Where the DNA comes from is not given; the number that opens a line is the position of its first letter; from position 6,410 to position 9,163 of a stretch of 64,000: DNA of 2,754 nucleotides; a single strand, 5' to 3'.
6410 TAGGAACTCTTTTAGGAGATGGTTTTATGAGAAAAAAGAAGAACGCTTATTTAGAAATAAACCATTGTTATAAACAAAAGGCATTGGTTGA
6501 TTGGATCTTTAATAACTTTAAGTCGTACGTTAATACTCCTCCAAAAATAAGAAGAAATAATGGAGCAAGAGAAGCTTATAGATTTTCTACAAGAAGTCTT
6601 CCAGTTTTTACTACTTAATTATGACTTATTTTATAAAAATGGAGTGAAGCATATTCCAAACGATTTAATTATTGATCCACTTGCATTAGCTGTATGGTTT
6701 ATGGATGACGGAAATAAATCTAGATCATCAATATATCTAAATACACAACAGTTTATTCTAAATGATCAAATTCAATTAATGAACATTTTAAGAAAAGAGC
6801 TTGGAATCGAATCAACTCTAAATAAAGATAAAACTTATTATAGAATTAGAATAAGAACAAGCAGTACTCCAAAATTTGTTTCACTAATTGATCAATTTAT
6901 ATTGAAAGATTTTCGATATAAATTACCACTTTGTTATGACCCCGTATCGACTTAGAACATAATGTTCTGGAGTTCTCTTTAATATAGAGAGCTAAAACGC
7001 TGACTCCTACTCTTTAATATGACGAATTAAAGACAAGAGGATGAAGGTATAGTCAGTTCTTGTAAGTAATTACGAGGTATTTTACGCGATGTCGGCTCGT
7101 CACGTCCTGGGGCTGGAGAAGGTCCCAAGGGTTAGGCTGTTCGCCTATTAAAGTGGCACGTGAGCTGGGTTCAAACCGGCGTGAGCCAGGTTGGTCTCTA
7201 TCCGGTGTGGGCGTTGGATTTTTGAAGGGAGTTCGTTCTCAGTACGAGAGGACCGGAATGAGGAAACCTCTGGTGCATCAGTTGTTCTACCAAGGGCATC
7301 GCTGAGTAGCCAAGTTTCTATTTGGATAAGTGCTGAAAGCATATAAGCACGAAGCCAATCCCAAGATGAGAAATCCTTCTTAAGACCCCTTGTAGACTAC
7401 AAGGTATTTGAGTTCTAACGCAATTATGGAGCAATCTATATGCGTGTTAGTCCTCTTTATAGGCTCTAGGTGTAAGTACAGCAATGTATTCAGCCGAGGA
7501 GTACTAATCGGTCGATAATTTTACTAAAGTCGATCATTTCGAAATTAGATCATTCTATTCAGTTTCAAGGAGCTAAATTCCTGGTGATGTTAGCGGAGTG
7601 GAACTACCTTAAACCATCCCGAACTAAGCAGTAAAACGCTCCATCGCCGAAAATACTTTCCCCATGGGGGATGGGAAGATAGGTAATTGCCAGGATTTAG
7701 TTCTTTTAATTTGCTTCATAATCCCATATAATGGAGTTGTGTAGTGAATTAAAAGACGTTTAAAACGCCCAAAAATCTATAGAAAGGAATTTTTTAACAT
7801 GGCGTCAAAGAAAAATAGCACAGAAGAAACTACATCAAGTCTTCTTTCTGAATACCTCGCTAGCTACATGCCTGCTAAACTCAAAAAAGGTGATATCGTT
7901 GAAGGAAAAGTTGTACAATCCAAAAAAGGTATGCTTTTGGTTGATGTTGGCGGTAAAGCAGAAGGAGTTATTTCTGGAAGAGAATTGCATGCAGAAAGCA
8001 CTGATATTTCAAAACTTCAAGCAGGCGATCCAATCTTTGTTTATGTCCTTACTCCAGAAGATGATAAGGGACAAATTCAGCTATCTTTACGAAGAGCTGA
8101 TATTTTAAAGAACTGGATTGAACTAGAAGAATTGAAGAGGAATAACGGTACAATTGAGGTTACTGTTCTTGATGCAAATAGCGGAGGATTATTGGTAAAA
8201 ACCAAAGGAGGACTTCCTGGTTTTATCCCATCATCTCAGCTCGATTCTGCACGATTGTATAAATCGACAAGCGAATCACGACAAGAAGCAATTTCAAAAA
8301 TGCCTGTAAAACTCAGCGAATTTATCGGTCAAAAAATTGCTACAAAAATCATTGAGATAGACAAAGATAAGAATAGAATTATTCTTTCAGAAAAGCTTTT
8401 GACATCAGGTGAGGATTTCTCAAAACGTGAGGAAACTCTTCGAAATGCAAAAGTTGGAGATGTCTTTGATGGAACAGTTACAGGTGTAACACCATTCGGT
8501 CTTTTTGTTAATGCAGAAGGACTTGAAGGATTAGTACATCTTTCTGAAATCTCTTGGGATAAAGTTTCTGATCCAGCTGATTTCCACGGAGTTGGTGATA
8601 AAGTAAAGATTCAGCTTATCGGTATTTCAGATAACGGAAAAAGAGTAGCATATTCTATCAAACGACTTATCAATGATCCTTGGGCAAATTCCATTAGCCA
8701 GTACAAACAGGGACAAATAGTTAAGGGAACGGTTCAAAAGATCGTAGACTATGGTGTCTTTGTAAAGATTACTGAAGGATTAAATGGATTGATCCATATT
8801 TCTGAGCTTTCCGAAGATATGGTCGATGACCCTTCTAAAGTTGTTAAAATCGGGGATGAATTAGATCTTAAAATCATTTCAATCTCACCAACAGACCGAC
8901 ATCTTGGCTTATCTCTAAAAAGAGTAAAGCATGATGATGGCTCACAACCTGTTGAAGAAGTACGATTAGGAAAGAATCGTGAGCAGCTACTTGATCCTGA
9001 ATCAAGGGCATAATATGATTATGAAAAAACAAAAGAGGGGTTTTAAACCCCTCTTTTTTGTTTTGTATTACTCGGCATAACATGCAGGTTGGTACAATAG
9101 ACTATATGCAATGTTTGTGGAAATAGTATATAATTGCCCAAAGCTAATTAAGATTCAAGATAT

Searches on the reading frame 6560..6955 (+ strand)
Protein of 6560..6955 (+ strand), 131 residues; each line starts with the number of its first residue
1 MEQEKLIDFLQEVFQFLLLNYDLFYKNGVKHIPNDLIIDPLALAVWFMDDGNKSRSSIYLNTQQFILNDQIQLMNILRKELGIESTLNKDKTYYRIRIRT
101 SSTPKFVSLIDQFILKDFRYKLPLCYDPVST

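Call 91: search_protein_families(library=pfam, proteins=[window:6560-6955:+], max_evalue=0.001)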
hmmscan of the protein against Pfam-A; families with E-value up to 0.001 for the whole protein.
window:6560-6955:+ (131 aa): 1 family
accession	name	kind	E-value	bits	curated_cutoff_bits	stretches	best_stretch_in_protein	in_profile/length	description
PF03161.18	LAGLIDADG_2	-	1.7e-23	83.8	25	1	9-106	68-168/168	LAGLIDADG DNA endonuclease family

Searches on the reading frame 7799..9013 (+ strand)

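Call 25: search_protein_families(library=pfam, proteins=[window:7799-9013:+], max_evalue=0.0001)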
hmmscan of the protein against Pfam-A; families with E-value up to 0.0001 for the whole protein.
window:7799-9013:+ (404 aa): 2 families
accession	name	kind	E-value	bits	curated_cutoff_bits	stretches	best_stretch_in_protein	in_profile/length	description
PF00575.29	S1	-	1.1e-57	192.8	22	4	303-374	3-74/74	S1 RNA binding domain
PF23459.1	S1_RRP5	-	1.7e-12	48.2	27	1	302-373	1-72/72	RRP5 S1 domain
